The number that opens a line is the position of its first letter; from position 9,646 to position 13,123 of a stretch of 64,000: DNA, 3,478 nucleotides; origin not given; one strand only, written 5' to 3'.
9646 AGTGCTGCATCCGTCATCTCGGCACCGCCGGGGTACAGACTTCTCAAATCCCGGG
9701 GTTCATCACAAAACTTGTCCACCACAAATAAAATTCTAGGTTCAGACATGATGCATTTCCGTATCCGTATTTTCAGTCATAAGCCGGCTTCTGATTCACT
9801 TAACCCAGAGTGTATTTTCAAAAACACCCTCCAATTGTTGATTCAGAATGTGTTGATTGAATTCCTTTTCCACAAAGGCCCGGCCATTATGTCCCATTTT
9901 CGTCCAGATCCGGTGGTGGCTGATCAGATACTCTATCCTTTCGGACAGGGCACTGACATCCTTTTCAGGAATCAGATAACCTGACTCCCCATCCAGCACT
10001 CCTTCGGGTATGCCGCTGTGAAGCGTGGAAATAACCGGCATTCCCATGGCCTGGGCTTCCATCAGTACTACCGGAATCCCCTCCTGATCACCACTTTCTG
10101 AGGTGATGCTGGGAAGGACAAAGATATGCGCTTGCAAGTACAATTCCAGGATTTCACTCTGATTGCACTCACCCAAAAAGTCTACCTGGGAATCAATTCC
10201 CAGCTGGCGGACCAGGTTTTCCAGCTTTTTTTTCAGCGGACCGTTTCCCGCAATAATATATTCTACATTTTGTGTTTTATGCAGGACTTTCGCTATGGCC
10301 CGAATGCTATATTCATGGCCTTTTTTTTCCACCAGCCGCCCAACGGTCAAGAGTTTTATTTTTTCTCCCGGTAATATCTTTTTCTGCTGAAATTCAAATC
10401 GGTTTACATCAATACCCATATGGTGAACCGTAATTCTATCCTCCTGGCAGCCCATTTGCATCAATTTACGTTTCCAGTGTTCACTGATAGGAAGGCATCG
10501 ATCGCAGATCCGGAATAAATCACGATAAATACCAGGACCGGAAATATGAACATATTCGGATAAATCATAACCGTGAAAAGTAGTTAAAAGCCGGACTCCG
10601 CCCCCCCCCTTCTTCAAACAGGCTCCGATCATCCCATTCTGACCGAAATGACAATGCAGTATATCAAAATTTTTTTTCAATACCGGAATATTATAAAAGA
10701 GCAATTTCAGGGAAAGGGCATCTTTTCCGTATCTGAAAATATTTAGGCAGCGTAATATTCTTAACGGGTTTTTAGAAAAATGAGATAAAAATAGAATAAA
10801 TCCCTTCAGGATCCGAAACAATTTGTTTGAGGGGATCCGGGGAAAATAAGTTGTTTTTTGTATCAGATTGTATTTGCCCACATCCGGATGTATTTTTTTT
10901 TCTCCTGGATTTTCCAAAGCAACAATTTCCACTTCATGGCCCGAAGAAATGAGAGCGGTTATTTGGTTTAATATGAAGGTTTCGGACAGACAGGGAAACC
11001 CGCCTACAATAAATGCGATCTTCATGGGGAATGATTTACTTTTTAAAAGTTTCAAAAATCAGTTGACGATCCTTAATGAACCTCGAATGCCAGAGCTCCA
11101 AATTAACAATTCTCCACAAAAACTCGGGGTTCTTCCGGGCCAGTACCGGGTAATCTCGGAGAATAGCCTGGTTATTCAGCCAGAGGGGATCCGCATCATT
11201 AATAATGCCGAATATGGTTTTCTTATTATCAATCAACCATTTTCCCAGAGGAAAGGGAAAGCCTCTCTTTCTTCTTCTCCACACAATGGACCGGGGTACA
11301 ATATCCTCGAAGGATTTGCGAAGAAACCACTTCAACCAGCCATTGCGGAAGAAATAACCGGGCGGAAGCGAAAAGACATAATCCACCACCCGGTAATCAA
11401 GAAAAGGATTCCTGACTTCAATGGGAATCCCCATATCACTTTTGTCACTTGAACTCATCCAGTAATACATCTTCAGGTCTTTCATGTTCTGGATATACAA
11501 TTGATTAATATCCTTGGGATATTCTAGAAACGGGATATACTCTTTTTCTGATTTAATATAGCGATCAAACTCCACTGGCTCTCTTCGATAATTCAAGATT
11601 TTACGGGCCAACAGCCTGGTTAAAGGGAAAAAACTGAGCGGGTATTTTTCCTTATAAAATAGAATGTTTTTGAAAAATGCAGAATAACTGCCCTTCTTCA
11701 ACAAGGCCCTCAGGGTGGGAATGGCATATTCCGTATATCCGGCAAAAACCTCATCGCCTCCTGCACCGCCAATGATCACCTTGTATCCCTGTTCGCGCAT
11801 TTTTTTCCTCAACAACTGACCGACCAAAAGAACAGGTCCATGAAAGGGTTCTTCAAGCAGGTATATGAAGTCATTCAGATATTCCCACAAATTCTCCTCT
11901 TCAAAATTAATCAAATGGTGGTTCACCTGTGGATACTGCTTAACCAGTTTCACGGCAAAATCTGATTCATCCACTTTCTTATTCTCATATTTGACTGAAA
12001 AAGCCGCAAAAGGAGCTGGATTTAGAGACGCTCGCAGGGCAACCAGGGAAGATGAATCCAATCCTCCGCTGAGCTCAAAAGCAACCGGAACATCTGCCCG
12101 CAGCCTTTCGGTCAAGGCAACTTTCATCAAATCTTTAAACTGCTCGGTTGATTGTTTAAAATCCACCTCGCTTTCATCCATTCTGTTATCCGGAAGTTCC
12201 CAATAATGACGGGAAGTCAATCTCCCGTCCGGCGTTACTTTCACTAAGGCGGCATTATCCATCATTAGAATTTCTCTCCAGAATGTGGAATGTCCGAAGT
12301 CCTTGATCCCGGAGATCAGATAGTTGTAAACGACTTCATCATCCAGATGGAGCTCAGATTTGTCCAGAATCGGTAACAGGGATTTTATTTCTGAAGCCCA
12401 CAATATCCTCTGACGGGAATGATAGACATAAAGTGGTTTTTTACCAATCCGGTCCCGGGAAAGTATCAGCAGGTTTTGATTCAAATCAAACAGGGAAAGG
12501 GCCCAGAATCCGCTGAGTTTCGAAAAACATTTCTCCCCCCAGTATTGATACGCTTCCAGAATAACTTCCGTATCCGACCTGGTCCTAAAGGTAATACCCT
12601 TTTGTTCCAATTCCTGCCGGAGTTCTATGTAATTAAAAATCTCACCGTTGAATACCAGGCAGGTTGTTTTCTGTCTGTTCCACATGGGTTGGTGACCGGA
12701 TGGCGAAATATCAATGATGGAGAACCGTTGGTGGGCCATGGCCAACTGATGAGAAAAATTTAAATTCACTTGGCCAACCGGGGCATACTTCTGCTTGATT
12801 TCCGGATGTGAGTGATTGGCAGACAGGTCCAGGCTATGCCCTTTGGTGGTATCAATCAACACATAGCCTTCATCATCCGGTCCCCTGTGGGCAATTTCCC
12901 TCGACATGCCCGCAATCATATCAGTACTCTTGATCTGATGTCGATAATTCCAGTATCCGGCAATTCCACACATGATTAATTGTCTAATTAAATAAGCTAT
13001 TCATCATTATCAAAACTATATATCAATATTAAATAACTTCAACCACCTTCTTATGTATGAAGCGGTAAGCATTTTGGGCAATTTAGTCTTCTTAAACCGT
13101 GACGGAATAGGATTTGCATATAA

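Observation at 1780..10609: Long poly-G tracts (G10, G9) inside a surface-sensing kinase and a GT4 glycosyltransferase: candidate contingency (phase-variable) loci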

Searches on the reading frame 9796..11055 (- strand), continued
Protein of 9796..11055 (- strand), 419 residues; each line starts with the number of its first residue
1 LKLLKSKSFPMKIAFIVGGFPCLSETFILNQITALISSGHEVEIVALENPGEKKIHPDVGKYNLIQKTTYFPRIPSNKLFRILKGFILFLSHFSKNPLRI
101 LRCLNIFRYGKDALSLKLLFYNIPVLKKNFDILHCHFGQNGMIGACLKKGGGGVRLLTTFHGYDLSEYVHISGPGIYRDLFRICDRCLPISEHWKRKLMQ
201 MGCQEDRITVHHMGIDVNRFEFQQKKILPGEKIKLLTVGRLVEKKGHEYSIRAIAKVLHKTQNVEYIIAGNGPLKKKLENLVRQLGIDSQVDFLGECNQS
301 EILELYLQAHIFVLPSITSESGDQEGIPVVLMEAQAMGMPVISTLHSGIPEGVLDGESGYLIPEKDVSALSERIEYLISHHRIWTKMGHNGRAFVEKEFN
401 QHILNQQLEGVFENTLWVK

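Call 57: find_encoding_contigs(protein=P0128, flank=3000, max_places=5)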
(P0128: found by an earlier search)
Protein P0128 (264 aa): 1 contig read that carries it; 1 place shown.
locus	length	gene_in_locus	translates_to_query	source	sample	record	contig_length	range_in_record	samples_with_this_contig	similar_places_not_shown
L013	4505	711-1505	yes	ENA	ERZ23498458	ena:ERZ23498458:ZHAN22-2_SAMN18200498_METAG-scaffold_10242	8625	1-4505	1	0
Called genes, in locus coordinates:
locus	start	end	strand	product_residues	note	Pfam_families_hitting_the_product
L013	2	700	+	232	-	?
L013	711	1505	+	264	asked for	PF13439:Glyco_transf_4, PF13579:Glyco_trans_4_4, PF00534:Glycos_transf_1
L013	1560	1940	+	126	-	PF00534:Glycos_transf_1, PF13524:Glyco_trans_1_2 (weak), PF13692:Glyco_trans_1_4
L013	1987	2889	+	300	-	-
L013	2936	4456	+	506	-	PF13231:PMT_2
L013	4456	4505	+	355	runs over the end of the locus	-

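Call 66: search_solved_structures(query=window:9796-11025:-, max_evalue=1e-10, show_alignments=1)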
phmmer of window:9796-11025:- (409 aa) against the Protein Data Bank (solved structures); distinct sequences matched with E-value up to 1e-10: 19.
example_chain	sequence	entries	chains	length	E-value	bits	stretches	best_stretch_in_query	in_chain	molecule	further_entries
3oka_A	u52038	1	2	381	5e-20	75.4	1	139-403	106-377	GDP-mannose-dependent alpha-(1-6)-phosphatidylinositol monomannoside mannosyltransferase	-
3okc_A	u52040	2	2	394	5.3e-20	75.3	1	139-403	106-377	GDP-mannose-dependent alpha-(1-6)-phosphatidylinositol monomannoside mannosyltransferase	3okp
2jjm_A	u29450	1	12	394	2.1e-18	70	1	96-404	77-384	GLYCOSYL TRANSFERASE, GROUP 1 FAMILY PROTEIN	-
5d00_A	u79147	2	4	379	2.1e-18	70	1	96-402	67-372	N-acetyl-alpha-D-glucosaminyl L-malate synthase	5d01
3mbo_A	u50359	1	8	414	2.5e-18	69.8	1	95-404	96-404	Glycosyltransferase, group 1 family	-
8dvz_A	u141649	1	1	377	9.9e-15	57.9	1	165-394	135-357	N, N'-diacetylbacillosaminyl-diphospho-undecaprenol alpha-1,3-N-acetylgalactosaminyltransf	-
6kih_A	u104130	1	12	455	2.3e-14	56.7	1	217-399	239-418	Tll1590 protein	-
5i45_A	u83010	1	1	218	2.5e-14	56.6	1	209-392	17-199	Glycosyl transferases group 1 family protein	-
8dqd_A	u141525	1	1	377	9.3e-14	54.7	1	165-394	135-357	N, N'-diacetylbacillosaminyl-diphospho-undecaprenol alpha-1,3-N-acetylgalactosaminyltransf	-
3c4q_A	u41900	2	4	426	3e-13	53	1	118-381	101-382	Predicted glycosyltransferases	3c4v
8dvw_A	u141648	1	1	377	3.2e-13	52.9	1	165-394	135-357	N, N'-diacetylbacillosaminyl-diphospho-undecaprenol alpha-1,3-N-acetylgalactosaminyltransf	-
3c48_A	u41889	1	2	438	3.3e-13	52.9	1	118-381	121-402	Predicted glycosyltransferases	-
6n1x_A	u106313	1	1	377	5.6e-13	52.1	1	97-404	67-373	Glycosyltransferase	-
6d9t_A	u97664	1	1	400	6.4e-13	51.9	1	115-404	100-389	Glycosyl transferase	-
7qnt_AAA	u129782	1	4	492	2.8e-12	49.8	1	228-385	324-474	TarM(Se)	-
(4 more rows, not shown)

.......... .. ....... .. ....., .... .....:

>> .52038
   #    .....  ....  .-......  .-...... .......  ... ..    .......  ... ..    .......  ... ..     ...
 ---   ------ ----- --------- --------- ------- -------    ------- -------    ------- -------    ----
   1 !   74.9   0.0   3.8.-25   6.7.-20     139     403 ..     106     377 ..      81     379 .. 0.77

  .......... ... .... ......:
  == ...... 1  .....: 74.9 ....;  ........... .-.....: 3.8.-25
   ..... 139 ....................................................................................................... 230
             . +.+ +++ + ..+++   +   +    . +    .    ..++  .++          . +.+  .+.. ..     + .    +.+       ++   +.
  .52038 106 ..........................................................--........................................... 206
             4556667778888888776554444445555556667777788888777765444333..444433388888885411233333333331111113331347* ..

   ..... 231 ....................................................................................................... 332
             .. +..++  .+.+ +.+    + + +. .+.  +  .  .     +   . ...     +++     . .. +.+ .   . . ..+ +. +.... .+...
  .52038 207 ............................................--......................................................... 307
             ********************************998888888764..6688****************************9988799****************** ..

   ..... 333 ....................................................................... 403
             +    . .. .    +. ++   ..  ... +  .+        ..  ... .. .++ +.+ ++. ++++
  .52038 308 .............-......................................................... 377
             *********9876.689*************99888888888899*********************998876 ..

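Call 70: predict_structure(alignment_id=A2)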
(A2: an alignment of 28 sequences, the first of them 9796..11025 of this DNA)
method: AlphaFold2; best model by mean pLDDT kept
length: 409 residues; sequences in the alignment: 28
mean_pLDDT: 89.1   pTM: 0.84
mean pLDDT of the five models: 89.1, 87.8, 85.6, 85.3, 78.7
residues with pLDDT >= 90: 266; 70-90: 120; 50-70: 23; < 50: 0
segments of 3 or more residues with pLDDT < 50: none
pLDDT, mean of each block of 10 residues (from residue 1): 94 80 93 94 85 94 92 94 92 89 89 92 89 91 91 75 85 93 88 94 90 89 92 80 95 92 91 97 89 94 76 66 95 72 88 90 95 95 94 91 84
secondary structure, 60 per line:
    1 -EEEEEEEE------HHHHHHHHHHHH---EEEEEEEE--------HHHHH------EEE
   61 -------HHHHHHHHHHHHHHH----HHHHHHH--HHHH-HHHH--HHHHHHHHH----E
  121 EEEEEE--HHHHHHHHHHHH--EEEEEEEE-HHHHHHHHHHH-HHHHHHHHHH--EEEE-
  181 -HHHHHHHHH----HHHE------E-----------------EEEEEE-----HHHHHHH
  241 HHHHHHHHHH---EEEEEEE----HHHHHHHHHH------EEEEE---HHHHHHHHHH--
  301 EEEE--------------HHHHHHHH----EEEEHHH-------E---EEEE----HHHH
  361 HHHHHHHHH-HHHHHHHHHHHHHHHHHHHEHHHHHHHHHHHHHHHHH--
elements in order: E2-9 H16-27 E31-38 H47-51 E58-60 H68-82 H87-93 H96-99 H101-104 H107-115 E120-126 H129-140 E143-150 H152-162 H164-173 E176-179 H182-190 E223-228 H234-250 E254-260 H265-274 E281-285 H289-298 E301-304 H319-326 E331-334 E349-352 H357-369 H371-389 H391-407

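Call 74: search_protein_families(library=ncbifam, max_evalue=0.00001, proteins=[window:9796-11025:-])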
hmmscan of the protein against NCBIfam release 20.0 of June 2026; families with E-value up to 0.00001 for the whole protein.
window:9796-11025:- (409 aa): 32 families (the best 25 are shown)
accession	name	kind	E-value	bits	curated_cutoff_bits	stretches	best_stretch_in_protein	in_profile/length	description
TIGR04005.1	wcaL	equivalog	8.6e-85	285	537.6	1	1-402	1-403/406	colanic acid biosynthesis glycosyltransferase WcaL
NF041876.1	EPS_EpsE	equivalog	5.3e-45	154.3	400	1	3-393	1-384/389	exopolysaccharide biosynthesis GT4 family glycosyltransferase EpsE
TIGR03088.1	stp2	hypoth_equivalog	7.1e-34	117.4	409.05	1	176-406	139-374/374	TIGR03088 family PEP-CTERM/XrtA system glycosyltransferase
TIGR03999.1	thiol_BshA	equivalog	4.8e-27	94.9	273.7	1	115-404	80-372/375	N-acetyl-alpha-D-glucosaminyl L-malate synthase BshA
NF047684.1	TeichurnBiosyTuaC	equivalog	1.8e-25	89.7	550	1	119-404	108-388/391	teichuronic acid biosynthesis protein TuaC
TIGR03449.1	mycothiol_MshA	equivalog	1.2e-23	83.7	462.5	1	188-400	180-398/406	D-inositol-3-phosphate glycosyltransferase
TIGR04063.1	stp3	hypoth_equivalog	2.8e-21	75.9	442.05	1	172-402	156-392/397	TIGR04063 family PEP-CTERM/XrtA system glycosyltransferase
TIGR04157.1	glyco_rSAM_CFB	subfamily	2.1e-20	73.1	400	1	168-399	164-403/406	TIGR04157 family glycosyltransferase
TIGR02149.1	glgA_Coryne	subfamily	3.3e-19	69.3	302.4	1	167-402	138-387/391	glycogen synthase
NF050056.1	ProtGlycPglH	equivalog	1.4e-18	67.2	600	1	210-397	168-345/354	GalNAc-alpha-(1->4)-GalNAc-alpha-(1->3)-diNAcBac-PP-undecaprenol alpha-1,4-N-acetyl-D-galactosaminyltransferase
NF050063.1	ProtGlycPglJ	equivalog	2.1e-18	66.7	500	1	170-395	141-356/363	N-acetylgalactosamine-N,N'-diacetylbacillosaminyl-diphospho-undecaprenol 4-alpha-N-acetylgalactosaminyltransferase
NF047880.1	glyco_SdgA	exception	2.4e-16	59.4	800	1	193-393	286-478/488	serine-aspartate repeat adhesin O-glycosyltransferase SdgA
NF038298.1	EPS_HpsO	equivalog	1.2e-15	57.2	575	1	192-399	165-381/388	hormogonium polysaccharide biosynthesis glycosyltransferase HpsO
NF041010.1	glycosy_Agl16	equivalog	2e-15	56.6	575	1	167-384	127-331/352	glycosylation protein Agl16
NF046085.1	XrtY_assoc_Gly1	equivalog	4e-15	55.6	400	1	194-402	180-381/387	XrtY-associated glycosyltransferase XYAG1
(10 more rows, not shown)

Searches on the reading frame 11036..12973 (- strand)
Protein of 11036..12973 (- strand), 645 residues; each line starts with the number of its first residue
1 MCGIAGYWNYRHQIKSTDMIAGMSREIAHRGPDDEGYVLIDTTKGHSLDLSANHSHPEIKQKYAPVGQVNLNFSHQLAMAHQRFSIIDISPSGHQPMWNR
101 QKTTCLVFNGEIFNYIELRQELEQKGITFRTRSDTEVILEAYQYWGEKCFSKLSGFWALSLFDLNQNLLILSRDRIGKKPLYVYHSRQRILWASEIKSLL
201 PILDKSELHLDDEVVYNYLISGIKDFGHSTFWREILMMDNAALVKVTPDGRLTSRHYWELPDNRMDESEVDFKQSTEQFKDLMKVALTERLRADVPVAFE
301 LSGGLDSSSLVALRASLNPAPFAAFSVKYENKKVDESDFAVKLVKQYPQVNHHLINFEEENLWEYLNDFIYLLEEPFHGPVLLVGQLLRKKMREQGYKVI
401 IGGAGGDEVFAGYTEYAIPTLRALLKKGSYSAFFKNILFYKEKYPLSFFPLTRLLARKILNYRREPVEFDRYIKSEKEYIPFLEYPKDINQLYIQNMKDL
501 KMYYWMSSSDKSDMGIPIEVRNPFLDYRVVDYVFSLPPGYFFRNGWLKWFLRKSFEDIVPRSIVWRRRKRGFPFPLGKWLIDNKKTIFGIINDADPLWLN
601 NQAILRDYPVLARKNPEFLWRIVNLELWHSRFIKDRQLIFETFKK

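Call 7: search_protein_families(library=pfam, proteins=[window:11036-12973:-])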
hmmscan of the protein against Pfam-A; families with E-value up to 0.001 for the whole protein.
window:11036-12973:- (645 aa): 3 families
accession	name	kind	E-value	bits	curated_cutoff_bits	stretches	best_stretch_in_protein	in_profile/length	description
PF00733.27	Asn_synthase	-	6.2e-64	217.3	21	1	279-629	2-353/354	Asparagine synthase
PF13537.11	GATase_7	-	2.6e-41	140.9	25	1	81-200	1-122/123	Glutamine amidotransferase domain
PF13522.11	GATase_6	-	7.1e-38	130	27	1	73-195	8-130/130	Glutamine amidotransferase domain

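Call 74: search_protein_families(library=ncbifam, max_evalue=0.00001, proteins=[window:11036-12973:-])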
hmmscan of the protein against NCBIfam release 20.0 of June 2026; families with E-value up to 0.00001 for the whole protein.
window:11036-12973:- (645 aa): 9 families
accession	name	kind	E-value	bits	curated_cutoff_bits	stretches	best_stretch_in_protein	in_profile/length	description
TIGR01536.1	asn_synth_AEB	equivalog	1.5e-120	403.7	267.1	1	2-572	1-517/517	asparagine synthase (glutamine-hydrolyzing)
TIGR03108.1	eps_aminotran_1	hypoth_equivalog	5e-92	309.6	816.9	2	71-418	38-379/628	XrtA/PEP-CTERM system amidotransferase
TIGR03104.1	trio_amidotrans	equivalog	2.9e-83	280.1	570.1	1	74-421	40-386/589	N-acetylglutaminylglutamine amidotransferase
NF033535.1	lass_lactam_cya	exception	6.7e-70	236.4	525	2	74-458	40-420/668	lasso peptide isopeptide bond-forming cyclase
NF006949.0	PRK09431.1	equivalog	1.7e-69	234.8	499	3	73-205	40-171/554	asparagine synthase B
NF033561.1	macrolact_Ik_Al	subfamily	1.7e-21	76.5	300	1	171-411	95-332/561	albusnodin/ikarugamycin family macrolactam cyclase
NF001484.0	PRK00331.1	subfamily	2.8e-13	49.1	381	1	1-213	1-212/601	isomerizing glutamine--fructose-6-phosphate transaminase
TIGR01135.1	glmS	equivalog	1.3e-11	43.7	418.05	1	2-216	1-214/607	glutamine--fructose-6-phosphate transaminase (isomerizing)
TIGR01134.1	purF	equivalog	1.6e-11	44.3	350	1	2-197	1-197/432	amidophosphoribosyltransferase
